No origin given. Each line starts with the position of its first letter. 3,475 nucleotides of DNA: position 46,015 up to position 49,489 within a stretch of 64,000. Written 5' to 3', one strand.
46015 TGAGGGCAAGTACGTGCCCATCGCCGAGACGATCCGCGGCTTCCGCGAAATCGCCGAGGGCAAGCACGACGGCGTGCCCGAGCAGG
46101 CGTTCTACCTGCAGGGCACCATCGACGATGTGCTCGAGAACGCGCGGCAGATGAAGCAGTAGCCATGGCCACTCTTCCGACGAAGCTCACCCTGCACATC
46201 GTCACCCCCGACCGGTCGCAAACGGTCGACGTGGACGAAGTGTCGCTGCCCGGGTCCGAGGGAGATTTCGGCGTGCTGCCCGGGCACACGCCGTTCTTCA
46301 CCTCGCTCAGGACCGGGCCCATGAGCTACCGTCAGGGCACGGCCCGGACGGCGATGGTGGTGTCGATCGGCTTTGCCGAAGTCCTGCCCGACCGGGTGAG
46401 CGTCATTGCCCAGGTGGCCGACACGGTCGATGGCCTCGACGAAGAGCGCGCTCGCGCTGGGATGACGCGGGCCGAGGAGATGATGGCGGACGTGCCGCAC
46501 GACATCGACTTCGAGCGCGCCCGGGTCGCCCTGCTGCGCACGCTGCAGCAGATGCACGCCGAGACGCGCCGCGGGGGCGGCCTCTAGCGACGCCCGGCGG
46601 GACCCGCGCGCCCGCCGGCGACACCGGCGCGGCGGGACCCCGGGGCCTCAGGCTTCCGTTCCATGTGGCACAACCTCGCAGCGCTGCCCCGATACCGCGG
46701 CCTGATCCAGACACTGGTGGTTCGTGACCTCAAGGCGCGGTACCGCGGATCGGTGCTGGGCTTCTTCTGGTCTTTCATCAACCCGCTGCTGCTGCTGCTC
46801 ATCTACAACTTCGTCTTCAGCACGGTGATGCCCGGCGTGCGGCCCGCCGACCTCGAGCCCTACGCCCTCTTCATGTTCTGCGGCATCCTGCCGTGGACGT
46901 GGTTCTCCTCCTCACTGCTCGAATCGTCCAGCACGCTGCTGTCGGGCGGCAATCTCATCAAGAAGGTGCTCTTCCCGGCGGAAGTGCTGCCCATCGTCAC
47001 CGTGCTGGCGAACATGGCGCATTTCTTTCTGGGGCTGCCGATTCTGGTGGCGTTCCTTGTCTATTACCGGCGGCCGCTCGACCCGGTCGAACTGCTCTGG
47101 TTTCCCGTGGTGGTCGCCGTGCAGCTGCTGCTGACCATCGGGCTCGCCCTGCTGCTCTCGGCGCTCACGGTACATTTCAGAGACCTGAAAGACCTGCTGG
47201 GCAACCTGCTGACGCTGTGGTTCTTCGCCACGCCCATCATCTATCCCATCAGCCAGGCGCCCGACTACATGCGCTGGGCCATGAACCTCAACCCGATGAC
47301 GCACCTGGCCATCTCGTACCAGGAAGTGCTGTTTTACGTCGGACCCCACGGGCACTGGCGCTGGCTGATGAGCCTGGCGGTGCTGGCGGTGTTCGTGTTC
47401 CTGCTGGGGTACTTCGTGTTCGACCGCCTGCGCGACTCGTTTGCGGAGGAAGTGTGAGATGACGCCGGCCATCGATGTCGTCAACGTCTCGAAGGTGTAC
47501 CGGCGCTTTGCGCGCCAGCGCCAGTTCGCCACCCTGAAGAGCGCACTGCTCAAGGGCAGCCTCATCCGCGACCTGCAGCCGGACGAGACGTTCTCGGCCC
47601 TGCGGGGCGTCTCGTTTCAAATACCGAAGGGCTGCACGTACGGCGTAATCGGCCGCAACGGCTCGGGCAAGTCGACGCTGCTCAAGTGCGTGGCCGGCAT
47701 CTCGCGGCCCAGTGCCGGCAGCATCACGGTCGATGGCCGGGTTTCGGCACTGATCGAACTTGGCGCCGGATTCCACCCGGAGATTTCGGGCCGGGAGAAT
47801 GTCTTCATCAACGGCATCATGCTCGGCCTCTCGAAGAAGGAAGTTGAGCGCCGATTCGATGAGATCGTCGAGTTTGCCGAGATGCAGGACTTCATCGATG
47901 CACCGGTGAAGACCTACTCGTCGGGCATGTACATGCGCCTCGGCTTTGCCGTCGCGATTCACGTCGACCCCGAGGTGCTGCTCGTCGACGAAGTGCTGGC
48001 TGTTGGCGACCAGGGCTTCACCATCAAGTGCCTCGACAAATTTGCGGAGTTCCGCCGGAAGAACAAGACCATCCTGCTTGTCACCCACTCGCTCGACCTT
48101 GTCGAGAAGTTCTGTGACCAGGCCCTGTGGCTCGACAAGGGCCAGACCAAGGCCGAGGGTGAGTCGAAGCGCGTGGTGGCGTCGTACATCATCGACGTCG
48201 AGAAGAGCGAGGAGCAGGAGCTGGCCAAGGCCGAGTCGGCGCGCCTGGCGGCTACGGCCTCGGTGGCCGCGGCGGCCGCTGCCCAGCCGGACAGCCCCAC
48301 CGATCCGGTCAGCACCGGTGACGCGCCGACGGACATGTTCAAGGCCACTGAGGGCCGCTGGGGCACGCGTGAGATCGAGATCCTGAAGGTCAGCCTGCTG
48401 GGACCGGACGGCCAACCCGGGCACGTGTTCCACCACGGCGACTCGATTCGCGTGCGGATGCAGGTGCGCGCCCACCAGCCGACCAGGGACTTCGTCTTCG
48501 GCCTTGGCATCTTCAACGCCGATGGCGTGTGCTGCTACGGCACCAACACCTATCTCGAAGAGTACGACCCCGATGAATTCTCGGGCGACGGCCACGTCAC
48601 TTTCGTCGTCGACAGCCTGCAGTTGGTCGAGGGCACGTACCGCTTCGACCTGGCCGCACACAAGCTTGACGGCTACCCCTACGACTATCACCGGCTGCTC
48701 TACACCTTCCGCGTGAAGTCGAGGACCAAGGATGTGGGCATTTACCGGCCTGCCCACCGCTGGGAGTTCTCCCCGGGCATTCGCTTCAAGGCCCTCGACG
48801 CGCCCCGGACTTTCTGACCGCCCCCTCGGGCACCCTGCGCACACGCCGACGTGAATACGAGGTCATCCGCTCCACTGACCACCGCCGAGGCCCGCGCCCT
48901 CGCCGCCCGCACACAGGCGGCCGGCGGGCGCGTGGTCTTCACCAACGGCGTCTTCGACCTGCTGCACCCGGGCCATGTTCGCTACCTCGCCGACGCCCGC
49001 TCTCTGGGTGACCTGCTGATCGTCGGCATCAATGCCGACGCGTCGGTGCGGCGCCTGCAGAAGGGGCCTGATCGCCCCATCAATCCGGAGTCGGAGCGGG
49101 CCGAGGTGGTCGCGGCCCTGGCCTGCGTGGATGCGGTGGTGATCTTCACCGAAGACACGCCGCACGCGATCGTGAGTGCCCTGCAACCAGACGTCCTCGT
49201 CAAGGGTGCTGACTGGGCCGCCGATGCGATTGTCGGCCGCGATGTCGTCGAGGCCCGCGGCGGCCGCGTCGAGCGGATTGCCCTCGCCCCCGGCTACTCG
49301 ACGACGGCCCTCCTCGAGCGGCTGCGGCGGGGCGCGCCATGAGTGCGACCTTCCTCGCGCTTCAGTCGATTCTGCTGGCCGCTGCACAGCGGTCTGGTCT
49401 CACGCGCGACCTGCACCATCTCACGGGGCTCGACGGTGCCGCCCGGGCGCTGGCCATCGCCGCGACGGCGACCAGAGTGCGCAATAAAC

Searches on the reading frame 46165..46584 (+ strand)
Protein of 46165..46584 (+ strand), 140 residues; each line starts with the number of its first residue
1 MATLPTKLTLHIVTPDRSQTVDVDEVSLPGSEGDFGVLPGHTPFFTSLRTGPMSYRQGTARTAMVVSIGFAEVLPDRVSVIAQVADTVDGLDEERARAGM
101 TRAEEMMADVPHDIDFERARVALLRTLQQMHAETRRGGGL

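Call 58: search_protein_families(library=pfam, proteins=[window:46165-46584:+], max_evalue=0.00001)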
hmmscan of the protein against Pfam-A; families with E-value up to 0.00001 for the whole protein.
window:46165-46584:+ (140 aa): 2 families
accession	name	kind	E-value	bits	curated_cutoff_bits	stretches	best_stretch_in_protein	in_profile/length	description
PF02823.21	ATP-synt_DE_N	-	4.7e-21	75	27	1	8-85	1-80/80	ATP synthase, Delta/Epsilon chain, beta-sandwich domain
PF00401.25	ATP-synt_DE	-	3.8e-07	30.6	24.6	1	91-132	3-45/47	ATP synthase, Delta/Epsilon chain, long alpha-helix domain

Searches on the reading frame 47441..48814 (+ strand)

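Call 58: search_protein_families(library=pfam, proteins=[window:47441-48814:+], max_evalue=0.00001)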
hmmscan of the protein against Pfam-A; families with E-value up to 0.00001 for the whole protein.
window:47441-48814:+ (458 aa): 2 families
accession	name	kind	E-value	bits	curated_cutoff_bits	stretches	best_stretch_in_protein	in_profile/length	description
PF14524.12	Wzt_C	-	3.6e-27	95.6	30.4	1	305-436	3-142/143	Wzt C-terminal domain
PF00005.33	ABC_tran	-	2e-21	77.5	25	1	54-185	1-135/137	ABC transporter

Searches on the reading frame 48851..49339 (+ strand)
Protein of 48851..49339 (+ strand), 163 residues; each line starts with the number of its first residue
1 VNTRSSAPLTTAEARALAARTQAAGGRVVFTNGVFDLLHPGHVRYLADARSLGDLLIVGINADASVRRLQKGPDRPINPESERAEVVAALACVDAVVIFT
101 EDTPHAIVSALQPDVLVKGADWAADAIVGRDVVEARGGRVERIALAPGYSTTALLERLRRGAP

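Call 58: search_protein_families(library=pfam, proteins=[window:48851-49339:+], max_evalue=0.00001)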
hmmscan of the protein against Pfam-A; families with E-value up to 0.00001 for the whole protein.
window:48851-49339:+ (163 aa): 1 family
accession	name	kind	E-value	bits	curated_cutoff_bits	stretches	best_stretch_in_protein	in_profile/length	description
PF01467.32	CTP_transf_like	-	1.4e-19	71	21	1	30-137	1-103/133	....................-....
